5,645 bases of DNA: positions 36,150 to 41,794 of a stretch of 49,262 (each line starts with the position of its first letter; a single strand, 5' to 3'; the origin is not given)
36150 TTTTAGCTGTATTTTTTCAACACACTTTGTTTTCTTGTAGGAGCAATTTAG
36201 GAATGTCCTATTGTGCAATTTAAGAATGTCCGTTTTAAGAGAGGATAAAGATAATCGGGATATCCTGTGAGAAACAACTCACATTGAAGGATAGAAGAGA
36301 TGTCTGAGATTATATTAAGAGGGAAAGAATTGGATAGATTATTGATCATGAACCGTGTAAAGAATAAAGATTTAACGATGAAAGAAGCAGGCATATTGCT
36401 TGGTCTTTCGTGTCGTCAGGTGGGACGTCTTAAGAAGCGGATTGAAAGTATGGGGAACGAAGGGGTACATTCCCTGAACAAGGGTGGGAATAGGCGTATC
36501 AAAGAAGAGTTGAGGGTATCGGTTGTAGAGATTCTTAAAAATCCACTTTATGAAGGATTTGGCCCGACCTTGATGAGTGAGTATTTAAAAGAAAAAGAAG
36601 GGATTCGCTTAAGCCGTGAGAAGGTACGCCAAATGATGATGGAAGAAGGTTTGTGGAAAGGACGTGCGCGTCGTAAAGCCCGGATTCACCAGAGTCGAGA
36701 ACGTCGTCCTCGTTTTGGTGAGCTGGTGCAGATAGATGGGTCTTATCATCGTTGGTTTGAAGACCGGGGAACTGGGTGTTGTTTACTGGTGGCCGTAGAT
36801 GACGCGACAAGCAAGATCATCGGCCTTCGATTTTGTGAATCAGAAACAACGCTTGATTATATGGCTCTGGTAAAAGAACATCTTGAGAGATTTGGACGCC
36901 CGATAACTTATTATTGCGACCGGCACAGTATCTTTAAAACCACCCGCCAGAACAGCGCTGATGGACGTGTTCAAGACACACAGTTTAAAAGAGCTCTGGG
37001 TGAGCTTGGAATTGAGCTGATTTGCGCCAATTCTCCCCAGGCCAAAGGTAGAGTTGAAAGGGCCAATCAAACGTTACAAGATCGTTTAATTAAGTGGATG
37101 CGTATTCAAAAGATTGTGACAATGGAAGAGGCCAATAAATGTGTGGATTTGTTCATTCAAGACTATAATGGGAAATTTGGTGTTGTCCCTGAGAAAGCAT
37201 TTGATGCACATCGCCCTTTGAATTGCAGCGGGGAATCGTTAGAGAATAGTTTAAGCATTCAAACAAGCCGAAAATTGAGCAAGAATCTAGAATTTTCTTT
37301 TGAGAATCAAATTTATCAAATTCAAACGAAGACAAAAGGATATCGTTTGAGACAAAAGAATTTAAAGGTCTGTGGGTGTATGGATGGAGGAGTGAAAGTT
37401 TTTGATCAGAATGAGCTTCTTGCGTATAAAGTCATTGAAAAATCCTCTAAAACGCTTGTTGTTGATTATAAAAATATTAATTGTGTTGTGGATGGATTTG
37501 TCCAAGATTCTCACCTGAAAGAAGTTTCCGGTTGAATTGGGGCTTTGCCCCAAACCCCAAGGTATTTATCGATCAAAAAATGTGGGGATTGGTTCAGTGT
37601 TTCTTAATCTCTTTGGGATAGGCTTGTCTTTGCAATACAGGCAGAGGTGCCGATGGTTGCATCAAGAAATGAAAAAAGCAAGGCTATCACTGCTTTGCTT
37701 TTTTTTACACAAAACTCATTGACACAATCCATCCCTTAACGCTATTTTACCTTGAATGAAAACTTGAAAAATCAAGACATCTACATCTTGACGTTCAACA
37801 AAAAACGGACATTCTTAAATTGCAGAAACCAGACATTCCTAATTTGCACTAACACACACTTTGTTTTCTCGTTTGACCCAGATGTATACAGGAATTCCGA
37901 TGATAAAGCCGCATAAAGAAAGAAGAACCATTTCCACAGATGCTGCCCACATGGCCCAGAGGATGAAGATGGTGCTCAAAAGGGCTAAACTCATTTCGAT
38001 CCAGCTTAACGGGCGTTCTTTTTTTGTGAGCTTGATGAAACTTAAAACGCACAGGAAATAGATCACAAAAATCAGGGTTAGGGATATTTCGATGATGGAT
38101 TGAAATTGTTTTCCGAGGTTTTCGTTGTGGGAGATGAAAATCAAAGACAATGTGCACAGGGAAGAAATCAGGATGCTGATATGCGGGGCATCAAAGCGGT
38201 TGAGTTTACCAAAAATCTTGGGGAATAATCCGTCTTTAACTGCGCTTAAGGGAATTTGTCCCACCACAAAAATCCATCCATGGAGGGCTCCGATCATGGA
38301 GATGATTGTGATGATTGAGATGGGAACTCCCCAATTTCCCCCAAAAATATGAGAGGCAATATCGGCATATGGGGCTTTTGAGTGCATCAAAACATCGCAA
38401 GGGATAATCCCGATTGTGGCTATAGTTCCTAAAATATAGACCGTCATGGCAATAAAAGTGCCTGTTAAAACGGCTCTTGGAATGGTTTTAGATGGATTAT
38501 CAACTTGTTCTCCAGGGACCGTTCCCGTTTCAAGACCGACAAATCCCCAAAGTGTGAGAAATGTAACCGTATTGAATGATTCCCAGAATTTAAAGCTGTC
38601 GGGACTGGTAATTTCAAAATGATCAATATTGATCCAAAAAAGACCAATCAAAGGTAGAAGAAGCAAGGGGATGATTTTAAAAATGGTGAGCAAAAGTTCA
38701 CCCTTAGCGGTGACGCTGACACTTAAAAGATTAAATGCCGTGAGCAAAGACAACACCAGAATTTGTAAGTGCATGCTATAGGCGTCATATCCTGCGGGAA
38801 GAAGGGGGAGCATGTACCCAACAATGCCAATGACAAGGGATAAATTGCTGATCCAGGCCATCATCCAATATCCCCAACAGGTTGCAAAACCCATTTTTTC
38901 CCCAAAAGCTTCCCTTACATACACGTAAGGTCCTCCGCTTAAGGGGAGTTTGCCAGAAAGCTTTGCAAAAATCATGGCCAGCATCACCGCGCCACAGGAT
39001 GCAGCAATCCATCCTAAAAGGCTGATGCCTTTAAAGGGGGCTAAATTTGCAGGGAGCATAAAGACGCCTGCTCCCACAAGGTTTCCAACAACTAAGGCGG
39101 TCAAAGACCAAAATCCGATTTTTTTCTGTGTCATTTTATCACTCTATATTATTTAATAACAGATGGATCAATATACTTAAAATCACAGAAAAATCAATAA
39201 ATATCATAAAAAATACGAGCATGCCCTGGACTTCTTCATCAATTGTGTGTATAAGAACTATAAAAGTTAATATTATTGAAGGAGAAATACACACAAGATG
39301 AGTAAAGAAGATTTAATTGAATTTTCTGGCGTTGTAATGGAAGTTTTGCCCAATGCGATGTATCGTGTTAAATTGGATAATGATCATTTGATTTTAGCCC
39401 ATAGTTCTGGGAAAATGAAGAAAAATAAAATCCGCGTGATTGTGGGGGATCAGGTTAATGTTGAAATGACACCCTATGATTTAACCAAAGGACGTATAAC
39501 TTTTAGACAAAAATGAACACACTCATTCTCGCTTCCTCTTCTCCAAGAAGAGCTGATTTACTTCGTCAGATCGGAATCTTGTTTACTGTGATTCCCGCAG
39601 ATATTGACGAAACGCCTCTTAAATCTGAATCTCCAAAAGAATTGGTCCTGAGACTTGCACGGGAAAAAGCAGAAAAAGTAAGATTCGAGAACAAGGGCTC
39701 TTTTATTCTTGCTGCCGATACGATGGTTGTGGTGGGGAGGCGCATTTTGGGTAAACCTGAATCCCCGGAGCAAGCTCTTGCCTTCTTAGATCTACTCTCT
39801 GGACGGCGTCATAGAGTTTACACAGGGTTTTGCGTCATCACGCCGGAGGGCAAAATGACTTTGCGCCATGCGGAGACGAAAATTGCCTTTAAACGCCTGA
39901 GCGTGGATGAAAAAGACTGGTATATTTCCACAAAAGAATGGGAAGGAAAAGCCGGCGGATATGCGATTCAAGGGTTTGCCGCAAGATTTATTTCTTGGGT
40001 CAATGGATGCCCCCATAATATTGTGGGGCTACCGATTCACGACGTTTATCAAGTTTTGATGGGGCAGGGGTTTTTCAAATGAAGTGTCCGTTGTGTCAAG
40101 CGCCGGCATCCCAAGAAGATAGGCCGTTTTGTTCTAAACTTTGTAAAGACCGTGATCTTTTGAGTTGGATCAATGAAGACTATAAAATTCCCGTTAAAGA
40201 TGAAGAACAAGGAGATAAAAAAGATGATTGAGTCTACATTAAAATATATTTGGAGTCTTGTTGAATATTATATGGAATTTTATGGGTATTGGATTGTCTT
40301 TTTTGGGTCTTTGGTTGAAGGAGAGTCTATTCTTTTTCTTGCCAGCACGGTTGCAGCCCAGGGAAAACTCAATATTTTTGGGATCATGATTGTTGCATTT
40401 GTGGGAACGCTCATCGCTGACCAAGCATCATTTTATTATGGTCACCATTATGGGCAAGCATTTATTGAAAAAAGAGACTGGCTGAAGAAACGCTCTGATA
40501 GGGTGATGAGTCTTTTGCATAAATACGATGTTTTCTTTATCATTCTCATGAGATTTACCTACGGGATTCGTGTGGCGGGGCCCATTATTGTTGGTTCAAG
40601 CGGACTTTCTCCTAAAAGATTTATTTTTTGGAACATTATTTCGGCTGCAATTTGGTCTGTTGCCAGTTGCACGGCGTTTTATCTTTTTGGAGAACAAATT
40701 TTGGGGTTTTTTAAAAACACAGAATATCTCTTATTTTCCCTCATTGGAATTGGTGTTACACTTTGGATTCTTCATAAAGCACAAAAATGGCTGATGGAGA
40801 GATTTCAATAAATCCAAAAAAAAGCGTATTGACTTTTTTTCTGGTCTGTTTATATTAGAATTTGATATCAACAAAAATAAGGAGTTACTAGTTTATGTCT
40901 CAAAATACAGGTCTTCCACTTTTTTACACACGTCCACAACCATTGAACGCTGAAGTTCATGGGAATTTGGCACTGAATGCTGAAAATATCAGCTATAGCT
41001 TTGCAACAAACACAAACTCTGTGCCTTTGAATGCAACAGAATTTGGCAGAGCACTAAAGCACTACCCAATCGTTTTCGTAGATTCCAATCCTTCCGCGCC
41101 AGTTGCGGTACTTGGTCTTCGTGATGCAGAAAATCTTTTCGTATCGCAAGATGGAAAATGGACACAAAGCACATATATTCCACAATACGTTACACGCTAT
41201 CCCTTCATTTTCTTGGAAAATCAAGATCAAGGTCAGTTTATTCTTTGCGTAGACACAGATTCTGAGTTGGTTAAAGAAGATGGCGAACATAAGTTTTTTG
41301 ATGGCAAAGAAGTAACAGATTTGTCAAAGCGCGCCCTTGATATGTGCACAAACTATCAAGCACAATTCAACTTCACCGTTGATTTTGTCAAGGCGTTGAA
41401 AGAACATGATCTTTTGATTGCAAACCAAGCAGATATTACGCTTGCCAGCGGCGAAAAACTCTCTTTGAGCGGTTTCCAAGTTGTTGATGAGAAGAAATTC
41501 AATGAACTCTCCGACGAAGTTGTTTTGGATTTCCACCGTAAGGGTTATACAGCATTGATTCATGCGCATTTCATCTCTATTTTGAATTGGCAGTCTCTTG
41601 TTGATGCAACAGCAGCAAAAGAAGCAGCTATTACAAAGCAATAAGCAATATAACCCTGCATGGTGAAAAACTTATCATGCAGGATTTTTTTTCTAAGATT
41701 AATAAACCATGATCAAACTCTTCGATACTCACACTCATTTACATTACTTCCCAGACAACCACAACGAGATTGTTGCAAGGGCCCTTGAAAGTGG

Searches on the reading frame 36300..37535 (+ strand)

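Call 26: search_protein_families(library=pfam, proteins=[window:36300-37535:+], max_evalue=0.00001)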
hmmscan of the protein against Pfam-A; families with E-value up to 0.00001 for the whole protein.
window:36300-37535:+ (411 aa): 1 family
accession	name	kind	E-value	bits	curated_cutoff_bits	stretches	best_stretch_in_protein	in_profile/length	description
PF13565.12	HTH_32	-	2.3e-06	28.5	33.7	1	41-112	2-72/73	Homeodomain-like domain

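Call 63: search_protein_families(library=padloc, proteins=[window:36300-37535:+], max_evalue=0.00001)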
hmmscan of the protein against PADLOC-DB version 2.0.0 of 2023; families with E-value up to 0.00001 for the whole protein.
window:36300-37535:+ (411 aa): 0 families

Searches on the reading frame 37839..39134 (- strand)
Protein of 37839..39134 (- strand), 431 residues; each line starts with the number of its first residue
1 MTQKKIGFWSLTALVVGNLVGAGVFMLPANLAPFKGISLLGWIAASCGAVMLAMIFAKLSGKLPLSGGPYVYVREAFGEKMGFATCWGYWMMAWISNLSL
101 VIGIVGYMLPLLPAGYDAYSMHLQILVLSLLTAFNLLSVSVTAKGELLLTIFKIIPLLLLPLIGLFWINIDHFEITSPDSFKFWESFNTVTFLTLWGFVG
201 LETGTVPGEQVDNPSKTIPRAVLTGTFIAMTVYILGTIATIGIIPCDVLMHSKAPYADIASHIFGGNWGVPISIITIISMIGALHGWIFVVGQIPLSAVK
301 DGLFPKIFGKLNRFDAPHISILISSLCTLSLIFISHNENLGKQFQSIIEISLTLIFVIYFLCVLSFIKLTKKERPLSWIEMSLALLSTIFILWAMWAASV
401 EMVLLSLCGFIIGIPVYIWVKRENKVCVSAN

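Call 26: search_protein_families(library=pfam, proteins=[window:37839-39134:-], max_evalue=0.00001)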
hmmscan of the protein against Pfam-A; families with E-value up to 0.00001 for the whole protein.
window:37839-39134:- (431 aa): 2 families
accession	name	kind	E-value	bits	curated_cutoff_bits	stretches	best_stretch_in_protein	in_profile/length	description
PF13520.12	AA_permease_2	-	1.4e-48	166.3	27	1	6-398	1-404/427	Amino acid permease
PF00324.27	AA_permease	-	6e-29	101.5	24.6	1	16-405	7-419/470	Amino acid permease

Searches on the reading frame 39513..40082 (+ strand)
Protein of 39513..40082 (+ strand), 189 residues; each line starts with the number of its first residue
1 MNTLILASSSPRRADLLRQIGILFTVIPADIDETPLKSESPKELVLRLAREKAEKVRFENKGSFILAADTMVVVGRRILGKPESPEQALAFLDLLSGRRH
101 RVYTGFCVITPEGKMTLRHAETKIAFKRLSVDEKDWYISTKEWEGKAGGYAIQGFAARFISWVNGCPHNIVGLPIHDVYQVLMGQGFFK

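Call 26: search_protein_families(library=pfam, proteins=[window:39513-40082:+], max_evalue=0.00001)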
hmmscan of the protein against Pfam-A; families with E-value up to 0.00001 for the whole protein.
window:39513-40082:+ (189 aa): 1 family
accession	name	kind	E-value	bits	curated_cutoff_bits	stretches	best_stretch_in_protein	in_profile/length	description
PF02545.19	Maf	-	6e-59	199.3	27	1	4-183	2-185/187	Maf-like protein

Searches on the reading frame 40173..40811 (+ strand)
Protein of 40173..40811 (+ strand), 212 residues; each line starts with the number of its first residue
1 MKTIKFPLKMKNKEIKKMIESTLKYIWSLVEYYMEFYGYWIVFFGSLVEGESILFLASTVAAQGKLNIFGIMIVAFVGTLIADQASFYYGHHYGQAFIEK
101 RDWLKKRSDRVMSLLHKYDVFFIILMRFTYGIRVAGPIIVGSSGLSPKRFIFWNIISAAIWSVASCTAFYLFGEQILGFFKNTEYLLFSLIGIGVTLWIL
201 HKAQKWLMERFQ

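Call 26: search_protein_families(library=pfam, proteins=[window:40173-40811:+], max_evalue=0.00001)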
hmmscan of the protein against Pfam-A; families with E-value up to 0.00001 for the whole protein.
window:40173-40811:+ (212 aa): 1 family
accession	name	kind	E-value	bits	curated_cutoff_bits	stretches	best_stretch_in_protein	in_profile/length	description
PF09335.16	VTT_dom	-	7e-16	59.3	33.9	1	59-170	12-122/123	VTT domain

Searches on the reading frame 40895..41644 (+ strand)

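Call 26: search_protein_families(library=pfam, proteins=[window:40895-41644:+], max_evalue=0.00001)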
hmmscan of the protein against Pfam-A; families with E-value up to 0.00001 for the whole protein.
window:40895-41644:+ (249 aa): 1 family
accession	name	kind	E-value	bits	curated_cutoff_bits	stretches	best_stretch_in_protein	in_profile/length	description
PF07277.16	SapC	-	2.4e-66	223.9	28.9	1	17-235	1-220/220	SapC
